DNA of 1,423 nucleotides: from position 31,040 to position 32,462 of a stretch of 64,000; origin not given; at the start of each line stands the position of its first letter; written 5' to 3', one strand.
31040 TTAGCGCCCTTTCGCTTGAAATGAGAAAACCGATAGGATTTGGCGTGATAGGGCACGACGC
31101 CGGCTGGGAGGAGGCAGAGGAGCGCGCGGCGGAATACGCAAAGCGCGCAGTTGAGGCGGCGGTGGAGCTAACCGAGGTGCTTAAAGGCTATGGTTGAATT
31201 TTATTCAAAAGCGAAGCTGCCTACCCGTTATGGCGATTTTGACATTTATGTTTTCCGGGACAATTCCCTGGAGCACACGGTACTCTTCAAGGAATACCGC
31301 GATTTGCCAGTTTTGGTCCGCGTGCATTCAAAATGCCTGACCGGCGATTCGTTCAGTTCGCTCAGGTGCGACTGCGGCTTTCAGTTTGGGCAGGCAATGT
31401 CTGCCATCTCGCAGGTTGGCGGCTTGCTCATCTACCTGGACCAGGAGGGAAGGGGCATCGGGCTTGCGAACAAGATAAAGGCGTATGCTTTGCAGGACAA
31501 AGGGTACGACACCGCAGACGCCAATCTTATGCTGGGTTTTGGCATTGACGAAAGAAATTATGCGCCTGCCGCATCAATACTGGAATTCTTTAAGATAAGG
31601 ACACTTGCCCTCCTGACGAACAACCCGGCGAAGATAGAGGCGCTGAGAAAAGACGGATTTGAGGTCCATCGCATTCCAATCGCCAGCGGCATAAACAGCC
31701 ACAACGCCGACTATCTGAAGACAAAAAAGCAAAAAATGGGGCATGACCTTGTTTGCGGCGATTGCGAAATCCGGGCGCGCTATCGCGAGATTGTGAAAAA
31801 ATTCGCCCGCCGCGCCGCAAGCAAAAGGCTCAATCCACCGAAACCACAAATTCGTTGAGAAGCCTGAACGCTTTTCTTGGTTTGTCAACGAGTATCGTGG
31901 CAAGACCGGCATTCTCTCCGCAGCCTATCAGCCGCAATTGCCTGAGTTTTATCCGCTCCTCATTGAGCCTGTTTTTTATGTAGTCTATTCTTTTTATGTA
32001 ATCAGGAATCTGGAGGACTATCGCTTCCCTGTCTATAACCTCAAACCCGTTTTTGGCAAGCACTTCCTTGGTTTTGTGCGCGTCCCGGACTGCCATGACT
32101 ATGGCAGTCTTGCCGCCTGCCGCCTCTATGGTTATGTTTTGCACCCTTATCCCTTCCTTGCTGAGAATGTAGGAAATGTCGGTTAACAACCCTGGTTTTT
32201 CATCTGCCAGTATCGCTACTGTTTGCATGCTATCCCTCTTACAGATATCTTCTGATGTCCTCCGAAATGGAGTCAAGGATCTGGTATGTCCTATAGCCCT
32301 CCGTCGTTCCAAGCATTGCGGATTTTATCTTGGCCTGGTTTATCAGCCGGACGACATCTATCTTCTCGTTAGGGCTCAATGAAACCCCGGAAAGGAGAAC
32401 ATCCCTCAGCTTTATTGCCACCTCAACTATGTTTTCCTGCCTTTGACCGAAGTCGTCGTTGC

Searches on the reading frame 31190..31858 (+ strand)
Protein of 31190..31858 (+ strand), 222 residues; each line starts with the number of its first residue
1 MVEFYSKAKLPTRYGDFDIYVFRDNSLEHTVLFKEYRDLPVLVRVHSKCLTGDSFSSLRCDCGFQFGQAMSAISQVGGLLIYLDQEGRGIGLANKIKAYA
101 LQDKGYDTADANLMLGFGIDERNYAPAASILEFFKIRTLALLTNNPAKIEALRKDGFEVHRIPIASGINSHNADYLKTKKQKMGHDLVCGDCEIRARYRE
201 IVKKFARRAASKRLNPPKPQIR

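Call 71: search_protein_families(library=pfam, proteins=[window:31190-31858:+], max_evalue=0.001)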
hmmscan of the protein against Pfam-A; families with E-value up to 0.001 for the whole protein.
window:31190-31858:+ (222 aa): 1 family
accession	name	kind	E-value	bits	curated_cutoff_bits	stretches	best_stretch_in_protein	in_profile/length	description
PF00925.25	GTP_cyclohydro2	-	2.9e-54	183.5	23.3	1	7-160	5-161/165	GTP cyclohydrolase II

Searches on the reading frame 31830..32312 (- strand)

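Call 71: search_protein_families(library=pfam, proteins=[window:31830-32312:-], max_evalue=0.001)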
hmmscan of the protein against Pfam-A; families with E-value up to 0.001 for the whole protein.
window:31830-32312:- (160 aa): 4 families
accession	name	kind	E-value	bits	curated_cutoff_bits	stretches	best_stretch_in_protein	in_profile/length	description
PF19571.5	ACT_8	-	9.9e-06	25.8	23.5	1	31-98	71-138/141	ACT domain pair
PF01842.31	ACT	-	3.9e-05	23.8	27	1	33-86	4-59/66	ACT domain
PF22629.2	ACT_AHAS_ss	-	6.3e-05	23.5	27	1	34-85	3-56/67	AHAS small subunit-like ACT domain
PF13291.12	ACT_4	-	0.00054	21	27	0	31-80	8-61/80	ACT domain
